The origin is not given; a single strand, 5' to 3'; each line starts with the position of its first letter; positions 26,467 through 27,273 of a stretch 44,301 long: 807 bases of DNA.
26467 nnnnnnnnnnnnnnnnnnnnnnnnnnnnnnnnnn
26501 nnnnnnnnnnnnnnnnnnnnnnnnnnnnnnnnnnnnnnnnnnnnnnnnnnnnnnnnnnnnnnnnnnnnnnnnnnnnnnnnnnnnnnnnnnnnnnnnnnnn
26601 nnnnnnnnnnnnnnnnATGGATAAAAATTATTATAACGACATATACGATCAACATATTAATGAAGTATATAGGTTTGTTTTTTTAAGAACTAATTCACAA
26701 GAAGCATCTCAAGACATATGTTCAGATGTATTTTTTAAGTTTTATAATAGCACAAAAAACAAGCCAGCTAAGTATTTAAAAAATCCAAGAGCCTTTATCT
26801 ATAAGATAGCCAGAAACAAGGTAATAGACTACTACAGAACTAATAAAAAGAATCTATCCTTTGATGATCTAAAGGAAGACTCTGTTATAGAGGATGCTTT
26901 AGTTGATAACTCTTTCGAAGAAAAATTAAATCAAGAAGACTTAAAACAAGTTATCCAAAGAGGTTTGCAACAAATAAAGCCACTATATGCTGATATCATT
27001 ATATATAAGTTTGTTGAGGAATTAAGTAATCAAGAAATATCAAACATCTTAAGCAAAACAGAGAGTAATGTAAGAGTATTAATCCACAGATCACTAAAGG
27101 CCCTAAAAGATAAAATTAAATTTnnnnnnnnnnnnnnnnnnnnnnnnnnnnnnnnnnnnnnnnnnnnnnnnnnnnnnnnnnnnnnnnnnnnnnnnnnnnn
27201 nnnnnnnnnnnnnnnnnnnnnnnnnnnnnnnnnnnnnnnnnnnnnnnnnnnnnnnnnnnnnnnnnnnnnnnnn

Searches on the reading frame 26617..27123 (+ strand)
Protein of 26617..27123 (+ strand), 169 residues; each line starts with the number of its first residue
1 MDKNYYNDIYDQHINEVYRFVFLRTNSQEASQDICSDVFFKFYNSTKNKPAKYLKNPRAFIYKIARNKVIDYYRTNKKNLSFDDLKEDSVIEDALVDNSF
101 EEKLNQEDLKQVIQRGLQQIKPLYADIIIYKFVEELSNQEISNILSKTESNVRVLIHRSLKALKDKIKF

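Call 27: search_protein_families(library=pfam, proteins=[window:26617-27123:+])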
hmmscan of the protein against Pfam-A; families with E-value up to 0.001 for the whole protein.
seq(169 aa): 3 families
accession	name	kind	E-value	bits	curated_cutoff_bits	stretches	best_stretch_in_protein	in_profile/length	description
PF04542.20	Sigma70_r2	-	4.1e-11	42.9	24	1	9-78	1-70/71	Sigma-70 region 2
PF08281.18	Sigma70_r4_2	-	3.6e-10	39.8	25.7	1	112-163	3-54/54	Sigma-70, region 4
PF04545.22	Sigma70_r4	-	1.9e-06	27.7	24.1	1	117-164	2-49/50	Sigma-70, region 4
